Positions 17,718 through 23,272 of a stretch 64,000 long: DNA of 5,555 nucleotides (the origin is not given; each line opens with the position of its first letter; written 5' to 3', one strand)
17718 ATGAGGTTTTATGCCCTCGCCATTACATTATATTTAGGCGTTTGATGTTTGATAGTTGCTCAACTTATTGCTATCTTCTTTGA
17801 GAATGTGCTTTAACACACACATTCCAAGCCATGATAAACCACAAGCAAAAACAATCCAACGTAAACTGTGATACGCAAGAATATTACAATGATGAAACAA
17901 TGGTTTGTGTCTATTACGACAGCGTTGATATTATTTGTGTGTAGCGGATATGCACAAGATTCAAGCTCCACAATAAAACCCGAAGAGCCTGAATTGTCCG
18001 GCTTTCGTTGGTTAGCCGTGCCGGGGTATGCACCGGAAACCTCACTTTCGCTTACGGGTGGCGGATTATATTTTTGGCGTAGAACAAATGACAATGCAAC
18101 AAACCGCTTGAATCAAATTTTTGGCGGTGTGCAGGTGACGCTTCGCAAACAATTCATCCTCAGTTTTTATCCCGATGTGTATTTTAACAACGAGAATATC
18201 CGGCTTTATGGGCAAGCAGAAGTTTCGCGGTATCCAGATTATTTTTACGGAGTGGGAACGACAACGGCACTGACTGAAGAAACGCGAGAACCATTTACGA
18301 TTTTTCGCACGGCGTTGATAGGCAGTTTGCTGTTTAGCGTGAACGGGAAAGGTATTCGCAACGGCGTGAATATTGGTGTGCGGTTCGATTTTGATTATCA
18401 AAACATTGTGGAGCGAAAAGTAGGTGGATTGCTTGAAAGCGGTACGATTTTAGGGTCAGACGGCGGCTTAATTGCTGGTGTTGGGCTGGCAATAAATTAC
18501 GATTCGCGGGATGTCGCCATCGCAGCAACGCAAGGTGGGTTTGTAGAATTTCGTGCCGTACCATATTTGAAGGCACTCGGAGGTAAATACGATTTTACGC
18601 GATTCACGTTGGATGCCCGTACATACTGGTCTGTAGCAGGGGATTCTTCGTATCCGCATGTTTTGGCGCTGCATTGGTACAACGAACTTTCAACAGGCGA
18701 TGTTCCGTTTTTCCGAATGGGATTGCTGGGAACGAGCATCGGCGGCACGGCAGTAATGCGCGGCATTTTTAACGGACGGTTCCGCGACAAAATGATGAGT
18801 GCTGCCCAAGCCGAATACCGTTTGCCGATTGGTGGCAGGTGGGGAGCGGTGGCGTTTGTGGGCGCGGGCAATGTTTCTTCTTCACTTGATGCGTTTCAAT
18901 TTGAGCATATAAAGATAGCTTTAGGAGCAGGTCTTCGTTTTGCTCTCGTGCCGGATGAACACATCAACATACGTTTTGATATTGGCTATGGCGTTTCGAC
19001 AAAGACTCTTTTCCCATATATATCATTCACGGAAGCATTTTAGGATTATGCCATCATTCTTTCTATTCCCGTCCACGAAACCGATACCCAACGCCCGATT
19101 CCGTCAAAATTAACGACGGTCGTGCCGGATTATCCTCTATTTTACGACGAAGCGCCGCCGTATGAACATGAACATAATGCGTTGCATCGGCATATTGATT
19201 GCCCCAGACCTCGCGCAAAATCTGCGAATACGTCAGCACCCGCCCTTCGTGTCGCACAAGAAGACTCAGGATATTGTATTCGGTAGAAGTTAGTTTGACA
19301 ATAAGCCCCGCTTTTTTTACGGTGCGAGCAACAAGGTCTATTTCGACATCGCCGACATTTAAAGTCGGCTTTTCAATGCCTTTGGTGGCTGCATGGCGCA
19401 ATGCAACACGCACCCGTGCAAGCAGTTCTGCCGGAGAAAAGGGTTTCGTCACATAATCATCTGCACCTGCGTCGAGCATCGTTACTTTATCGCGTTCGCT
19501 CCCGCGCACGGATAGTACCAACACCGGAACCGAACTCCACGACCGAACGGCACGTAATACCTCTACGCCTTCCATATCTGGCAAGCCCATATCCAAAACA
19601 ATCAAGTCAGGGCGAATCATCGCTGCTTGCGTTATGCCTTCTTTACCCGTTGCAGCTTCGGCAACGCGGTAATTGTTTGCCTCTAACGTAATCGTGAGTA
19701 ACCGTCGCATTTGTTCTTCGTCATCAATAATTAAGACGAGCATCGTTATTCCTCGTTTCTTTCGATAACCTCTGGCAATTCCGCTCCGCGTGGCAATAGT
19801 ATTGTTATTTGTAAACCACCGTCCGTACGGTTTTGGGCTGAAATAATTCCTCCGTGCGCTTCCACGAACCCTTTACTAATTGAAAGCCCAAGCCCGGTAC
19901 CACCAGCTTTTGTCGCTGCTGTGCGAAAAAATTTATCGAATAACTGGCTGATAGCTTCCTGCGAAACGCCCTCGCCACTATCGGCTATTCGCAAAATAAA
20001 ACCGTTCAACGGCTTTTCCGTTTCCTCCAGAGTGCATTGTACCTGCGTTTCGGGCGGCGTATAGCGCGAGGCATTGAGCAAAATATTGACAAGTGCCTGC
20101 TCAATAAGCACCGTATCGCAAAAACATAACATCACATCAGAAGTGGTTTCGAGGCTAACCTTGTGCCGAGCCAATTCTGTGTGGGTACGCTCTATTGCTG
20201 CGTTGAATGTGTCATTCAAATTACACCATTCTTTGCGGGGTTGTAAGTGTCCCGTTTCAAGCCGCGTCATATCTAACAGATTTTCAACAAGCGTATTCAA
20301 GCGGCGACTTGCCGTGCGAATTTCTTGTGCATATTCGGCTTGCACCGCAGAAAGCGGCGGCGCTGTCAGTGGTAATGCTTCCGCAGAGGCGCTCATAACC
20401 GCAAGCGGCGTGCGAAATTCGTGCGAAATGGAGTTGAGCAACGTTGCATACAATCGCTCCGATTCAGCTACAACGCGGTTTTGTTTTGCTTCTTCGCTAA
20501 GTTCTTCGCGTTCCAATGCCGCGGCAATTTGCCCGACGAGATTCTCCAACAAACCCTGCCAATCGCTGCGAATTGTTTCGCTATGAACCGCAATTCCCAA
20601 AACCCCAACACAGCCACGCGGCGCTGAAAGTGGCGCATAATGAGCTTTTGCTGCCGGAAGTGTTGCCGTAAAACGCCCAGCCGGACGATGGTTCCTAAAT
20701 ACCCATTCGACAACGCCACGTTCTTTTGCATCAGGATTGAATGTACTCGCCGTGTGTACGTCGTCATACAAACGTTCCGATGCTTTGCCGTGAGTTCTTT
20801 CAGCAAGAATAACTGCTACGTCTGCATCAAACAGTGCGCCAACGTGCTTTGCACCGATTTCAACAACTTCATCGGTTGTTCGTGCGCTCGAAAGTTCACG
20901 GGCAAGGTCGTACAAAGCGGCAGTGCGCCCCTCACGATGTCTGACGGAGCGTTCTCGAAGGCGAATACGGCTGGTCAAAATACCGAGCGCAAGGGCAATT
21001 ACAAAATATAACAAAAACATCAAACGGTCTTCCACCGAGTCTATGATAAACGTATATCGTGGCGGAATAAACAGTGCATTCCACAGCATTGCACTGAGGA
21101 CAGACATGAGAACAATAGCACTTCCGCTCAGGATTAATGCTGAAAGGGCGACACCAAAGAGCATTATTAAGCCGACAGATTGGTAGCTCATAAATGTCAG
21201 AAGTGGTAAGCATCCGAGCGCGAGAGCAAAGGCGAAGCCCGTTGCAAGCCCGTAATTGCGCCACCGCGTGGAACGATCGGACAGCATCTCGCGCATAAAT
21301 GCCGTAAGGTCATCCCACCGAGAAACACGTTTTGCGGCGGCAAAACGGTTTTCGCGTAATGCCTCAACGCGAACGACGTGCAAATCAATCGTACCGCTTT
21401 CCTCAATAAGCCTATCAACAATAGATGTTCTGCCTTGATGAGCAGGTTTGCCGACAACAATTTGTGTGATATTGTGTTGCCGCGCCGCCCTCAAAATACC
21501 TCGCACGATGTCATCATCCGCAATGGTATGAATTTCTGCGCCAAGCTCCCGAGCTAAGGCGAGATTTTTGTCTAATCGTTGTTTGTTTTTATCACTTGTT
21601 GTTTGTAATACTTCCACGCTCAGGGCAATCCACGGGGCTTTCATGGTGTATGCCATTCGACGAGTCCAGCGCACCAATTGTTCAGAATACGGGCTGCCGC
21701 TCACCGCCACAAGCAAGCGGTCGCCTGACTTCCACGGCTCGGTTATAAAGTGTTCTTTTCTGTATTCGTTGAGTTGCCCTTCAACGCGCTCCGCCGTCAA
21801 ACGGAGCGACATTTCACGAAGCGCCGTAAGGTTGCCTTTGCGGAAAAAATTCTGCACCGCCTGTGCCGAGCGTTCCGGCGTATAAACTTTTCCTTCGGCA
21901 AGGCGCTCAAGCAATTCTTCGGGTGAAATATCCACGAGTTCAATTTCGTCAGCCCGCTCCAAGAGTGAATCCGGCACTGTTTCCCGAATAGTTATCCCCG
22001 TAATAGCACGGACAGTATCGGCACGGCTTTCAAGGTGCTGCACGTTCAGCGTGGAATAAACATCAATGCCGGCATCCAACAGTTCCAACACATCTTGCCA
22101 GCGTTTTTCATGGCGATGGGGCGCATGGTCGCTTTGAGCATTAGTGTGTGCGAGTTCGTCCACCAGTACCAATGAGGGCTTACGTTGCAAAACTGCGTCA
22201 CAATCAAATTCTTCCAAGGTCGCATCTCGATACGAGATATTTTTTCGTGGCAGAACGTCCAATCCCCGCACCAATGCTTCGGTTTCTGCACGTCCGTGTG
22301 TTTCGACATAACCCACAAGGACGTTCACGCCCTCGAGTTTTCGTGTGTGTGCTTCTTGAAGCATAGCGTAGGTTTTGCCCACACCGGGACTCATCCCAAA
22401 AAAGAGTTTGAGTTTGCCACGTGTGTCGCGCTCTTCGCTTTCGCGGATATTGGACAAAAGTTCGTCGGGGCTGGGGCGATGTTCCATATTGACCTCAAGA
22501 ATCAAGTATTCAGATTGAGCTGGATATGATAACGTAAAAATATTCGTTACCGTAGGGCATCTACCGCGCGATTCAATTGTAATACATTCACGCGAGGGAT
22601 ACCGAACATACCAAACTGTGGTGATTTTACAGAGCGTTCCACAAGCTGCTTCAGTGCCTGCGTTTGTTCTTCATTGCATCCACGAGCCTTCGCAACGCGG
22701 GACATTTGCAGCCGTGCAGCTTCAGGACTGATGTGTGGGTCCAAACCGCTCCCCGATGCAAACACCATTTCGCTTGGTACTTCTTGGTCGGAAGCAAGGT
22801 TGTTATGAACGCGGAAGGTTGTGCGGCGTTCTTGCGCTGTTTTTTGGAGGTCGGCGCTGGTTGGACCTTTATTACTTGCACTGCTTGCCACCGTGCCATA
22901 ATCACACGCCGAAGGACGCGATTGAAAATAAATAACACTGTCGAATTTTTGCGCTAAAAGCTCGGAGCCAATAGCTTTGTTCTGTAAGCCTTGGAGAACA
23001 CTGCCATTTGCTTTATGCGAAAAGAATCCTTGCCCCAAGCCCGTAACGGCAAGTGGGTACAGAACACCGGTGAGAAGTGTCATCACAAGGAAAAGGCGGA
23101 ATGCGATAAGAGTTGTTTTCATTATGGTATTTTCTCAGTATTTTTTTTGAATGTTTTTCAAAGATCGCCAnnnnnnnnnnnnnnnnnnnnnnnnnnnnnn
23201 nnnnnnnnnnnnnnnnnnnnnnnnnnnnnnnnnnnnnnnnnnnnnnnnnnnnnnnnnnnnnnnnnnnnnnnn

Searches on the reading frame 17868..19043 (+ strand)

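Call 24: search_protein_families(library=pfam, proteins=[window:17868-19043:+])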
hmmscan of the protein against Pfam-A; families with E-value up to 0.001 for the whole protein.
window:17868-19043:+ (391 aa): 1 family
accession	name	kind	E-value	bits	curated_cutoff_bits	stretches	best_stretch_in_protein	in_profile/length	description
PF01103.29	Omp85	-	5.2e-12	46.4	24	1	91-373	17-303/325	Omp85 superfamily domain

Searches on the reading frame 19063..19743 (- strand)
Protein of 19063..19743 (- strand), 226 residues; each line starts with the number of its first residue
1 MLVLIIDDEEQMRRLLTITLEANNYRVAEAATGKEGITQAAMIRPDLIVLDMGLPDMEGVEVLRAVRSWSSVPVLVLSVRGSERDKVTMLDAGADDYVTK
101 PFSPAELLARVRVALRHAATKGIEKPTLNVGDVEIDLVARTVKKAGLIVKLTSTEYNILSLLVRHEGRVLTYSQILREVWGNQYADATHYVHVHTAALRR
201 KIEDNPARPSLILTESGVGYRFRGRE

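Call 53: search_protein_families(library=pfam, proteins=[window:19063-19743:-], max_evalue=0.00001)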
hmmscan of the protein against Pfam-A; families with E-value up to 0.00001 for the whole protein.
window:19063-19743:- (226 aa): 2 families
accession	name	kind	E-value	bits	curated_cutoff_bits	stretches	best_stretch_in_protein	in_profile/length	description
PF00072.30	Response_reg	-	1.2e-29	103.1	30.2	1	3-112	1-111/111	Response regulator receiver domain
PF00486.34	Trans_reg_C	-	2.4e-23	82.4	26.2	1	149-222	4-77/77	Transcriptional regulatory protein, C terminal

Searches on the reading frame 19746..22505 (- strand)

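Call 26: search_protein_families(library=ncbifam, proteins=[window:19746-22505:-])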
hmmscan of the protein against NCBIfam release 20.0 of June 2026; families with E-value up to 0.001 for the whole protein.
window:19746-22505:- (919 aa): 80 families (the best 25 are shown)
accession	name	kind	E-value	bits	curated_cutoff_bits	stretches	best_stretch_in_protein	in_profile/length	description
NF007793.0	PRK10490.1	equivalog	1.7e-205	684.8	1123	1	7-916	4-891/895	two-component system sensor histidine kinase KdpD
NF038185.1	KdpD_non_kinase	exception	2.2e-107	359.6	550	1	9-378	2-370/373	KdpD-like non-kinase potassium sensor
NF033092.0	HK_WalK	equivalog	8e-40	137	725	1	689-905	375-593/594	cell wall metabolism sensor histidine kinase WalK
NF008312.0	PRK11100.1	equivalog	3.4e-38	131.7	356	1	667-906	237-474/477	two-component system sensor histidine kinase CreC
NF046044.1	PnpS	equivalog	7.7e-37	127.2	400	1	689-905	173-390/390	two-component system histidine kinase PnpS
NF045900.1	HisKinCpxALeg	equivalog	6.5e-35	120.7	800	1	650-905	192-450/451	two-component system sensor histidine kinase CpxA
TIGR02966.1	phoR_proteo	equivalog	9e-34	117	334.2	1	688-897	116-326/333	phosphate regulon sensor histidine kinase PhoR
NF008468.0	PRK11360.1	equivalog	4.5e-33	114.5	646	1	660-907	368-609/616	two-component system sensor histidine kinase AtoS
NF012163.2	BaeS_SmeS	equivalog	5.6e-32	111.3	500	1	678-905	232-457/457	sensor histidine kinase efflux regulator BaeS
NF007007.0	PRK09470.1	equivalog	8.8e-32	110.6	486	1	687-905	246-458/463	envelope stress sensor histidine kinase CpxA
NF007837.0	PRK10549.1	equivalog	1e-31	110.2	603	1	682-909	236-461/466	envelope stress sensor histidine kinase BaeS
NF047874.1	MASE3_PAS_HK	subfamily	1.3e-31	110.1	560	1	670-912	382-630/655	MASE3 domain-containing sensor histidine kinase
NF041735.1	hist_kin_RppB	equivalog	4.8e-31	108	400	1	693-905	223-438/438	two-component system sensor histidine kinase RppB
NF011874.0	PRK15347.1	equivalog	1.6e-28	99.3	852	1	671-905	385-613/921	two component system sensor kinase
TIGR02956.1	TMAO_torS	equivalog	8.3e-28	97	676.5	1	654-897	426-673/967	TMAO reductase system sensor histidine kinase/response regulator TorS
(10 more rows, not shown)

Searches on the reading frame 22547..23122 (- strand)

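Call 53: search_protein_families(library=pfam, proteins=[window:22547-23122:-], max_evalue=0.00001)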
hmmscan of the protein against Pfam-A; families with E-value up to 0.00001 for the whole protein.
window:22547-23122:- (191 aa): 1 family
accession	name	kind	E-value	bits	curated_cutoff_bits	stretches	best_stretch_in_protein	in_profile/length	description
PF02669.20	KdpC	-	3.4e-66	222.9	24.1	1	6-188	3-181/182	K+-transporting ATPase, c chain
